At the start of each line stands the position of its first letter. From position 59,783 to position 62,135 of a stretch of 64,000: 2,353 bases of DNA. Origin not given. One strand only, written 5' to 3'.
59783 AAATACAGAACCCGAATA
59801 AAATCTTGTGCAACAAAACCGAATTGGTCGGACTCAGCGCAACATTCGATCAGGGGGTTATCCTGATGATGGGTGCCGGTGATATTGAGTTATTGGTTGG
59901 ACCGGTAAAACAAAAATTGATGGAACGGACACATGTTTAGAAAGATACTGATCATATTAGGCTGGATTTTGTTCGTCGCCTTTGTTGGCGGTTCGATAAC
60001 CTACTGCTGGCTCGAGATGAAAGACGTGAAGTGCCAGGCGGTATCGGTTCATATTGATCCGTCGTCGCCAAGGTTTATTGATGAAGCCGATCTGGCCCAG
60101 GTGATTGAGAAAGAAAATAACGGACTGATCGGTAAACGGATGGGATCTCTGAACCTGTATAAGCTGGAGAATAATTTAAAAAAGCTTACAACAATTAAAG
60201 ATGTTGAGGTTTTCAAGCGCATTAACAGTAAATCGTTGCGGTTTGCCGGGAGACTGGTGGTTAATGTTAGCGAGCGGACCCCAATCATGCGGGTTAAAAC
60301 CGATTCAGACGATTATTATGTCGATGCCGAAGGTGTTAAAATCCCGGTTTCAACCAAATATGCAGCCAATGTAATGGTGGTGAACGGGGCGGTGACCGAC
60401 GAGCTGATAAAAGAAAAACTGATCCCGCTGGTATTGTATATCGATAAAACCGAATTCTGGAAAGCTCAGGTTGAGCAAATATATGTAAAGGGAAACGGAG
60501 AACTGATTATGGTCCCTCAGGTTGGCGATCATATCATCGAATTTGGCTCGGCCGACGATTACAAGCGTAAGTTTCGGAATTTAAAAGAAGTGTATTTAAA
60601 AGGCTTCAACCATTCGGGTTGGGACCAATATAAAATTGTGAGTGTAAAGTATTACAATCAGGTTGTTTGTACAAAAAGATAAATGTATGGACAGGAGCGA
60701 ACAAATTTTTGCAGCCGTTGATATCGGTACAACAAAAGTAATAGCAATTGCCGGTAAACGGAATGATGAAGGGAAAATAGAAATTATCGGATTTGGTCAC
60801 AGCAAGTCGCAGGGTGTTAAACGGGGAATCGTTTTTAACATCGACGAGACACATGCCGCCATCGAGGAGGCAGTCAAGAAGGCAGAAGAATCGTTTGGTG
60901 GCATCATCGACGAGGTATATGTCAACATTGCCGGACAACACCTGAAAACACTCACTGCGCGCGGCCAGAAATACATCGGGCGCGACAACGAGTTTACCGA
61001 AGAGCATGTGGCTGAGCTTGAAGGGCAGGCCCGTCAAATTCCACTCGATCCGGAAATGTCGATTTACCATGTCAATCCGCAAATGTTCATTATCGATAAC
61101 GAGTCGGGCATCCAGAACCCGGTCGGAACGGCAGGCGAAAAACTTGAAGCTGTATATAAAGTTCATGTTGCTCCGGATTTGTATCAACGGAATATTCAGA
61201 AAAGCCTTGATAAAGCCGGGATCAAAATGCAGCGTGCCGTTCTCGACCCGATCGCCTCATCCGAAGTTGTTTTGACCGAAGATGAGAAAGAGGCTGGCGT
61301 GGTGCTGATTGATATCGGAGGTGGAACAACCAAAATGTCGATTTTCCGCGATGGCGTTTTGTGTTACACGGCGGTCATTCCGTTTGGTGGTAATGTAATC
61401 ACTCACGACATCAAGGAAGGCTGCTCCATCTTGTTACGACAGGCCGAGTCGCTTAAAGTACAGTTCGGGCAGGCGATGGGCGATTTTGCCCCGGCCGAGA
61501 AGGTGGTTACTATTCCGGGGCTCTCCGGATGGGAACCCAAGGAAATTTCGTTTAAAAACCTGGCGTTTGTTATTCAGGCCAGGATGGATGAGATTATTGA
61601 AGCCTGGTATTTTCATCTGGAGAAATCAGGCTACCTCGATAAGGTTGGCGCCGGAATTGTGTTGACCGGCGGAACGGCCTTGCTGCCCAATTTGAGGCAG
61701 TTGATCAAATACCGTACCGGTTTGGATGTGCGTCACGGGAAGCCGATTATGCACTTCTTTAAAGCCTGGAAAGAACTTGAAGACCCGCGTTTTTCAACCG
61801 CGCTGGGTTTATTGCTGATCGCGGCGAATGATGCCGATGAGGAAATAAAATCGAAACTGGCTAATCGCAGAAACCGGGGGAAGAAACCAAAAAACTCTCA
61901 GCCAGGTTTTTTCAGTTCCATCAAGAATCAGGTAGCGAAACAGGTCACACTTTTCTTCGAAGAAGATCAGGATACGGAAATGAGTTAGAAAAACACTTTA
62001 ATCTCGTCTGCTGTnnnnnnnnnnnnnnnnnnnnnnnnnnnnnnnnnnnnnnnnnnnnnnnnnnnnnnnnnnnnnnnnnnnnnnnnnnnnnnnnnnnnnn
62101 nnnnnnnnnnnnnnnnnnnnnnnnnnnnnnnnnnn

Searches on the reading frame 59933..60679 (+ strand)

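Call 5: search_protein_families(library=ncbifam, proteins=[window:59933-60679:+])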
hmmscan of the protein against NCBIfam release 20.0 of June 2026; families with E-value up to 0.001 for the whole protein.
window:59933-60679:+ (249 aa): 1 family
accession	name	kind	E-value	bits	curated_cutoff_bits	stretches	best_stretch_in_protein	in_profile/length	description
NF004039.0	PRK05529.1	equivalog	0.00013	21.2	353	1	66-220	87-234/255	cell division protein FtsQ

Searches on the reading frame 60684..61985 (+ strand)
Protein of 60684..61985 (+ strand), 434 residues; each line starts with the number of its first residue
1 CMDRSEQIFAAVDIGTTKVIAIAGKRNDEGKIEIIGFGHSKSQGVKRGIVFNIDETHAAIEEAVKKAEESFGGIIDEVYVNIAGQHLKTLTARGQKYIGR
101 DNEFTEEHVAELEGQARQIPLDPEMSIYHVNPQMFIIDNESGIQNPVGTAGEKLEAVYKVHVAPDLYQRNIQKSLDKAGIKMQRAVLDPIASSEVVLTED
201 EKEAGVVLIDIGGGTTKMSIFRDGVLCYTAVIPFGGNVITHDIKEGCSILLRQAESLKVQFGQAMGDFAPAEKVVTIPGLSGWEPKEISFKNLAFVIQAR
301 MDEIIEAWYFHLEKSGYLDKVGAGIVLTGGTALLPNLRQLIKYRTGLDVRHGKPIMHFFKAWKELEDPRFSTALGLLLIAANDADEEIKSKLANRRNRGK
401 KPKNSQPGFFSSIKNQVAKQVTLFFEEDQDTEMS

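Call 5: search_protein_families(library=ncbifam, proteins=[window:60684-61985:+])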
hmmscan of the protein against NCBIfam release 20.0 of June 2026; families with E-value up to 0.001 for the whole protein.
window:60684-61985:+ (434 aa): 12 families
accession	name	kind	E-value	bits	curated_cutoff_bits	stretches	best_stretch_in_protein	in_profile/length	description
TIGR01174.1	ftsA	equivalog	1.1e-96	324.1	175.85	1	9-378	2-370/371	cell division protein FtsA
NF007009.0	PRK09472.1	equivalog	4.9e-67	226.8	409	1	6-419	7-418/420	cell division protein FtsA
NF010539.0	PRK13927.1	subfamily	6.5e-16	58.1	293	1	168-350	115-309/339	rod shape-determining protein MreB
NF011660.0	PRK15080.1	equivalog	4.9e-14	52.2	182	1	169-261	111-198/277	ethanolamine utilization protein EutJ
TIGR00904.1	mreB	subfamily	6.6e-14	51.7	365.75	1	167-352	113-311/334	MreB/Mrl family cell shape determining protein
TIGR02529.1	EutJ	subfamily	8.8e-14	51.6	152.1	1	170-263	79-167/239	ethanolamine utilization protein EutJ family protein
TIGR01175.1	pilM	subfamily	4.1e-12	45.8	133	1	199-378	182-345/348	type IV pilus assembly protein PilM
NF010540.1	PRK13929.1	exception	1.2e-10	41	515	1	167-344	113-301/334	rod-share determining protein MreBH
NF007992.0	PRK10719.1-3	equivalog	1e-05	24.6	598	1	200-244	141-185/478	ethanolamine ammonia-lyase reactivating factor EutA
NF045709.1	Amuc_1101_fam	equivalog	1.3e-05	24.2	650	1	174-263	147-236/608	Amuc_1101 family PilM-like pilus complex protein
NF007994.0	PRK10719.1-5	equivalog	4.3e-05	22.6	952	1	200-242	141-183/473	ethanolamine ammonia-lyase reactivating factor EutA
NF008673.0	PRK11678.1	equivalog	0.0009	18.2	331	0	174-222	179-227/450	molecular chaperone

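Call 6: search_protein_families(library=pfam, proteins=[window:60684-61985:+])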
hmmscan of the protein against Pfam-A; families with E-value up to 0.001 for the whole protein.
window:60684-61985:+ (434 aa): 5 families
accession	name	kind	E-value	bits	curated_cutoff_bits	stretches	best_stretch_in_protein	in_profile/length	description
PF14450.12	FtsA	-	2.4e-38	131.8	31.8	2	207-375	1-127/127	Cell division protein FtsA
PF02491.25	SHS2_FTSA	-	2.5e-15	57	25.4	1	84-158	1-75/79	SHS2 domain inserted in FTSA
PF06723.19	MreB_Mbl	-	1.1e-13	51.2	27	1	166-352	107-304/327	MreB/Mbl protein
PF11104.14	PilM_2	-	6.3e-11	42.2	27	1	195-259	171-235/340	Type IV pilus assembly protein PilM;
PF06277.17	EutA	-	2.9e-06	26.9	27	1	200-245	139-184/475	Ethanolamine utilisation protein EutA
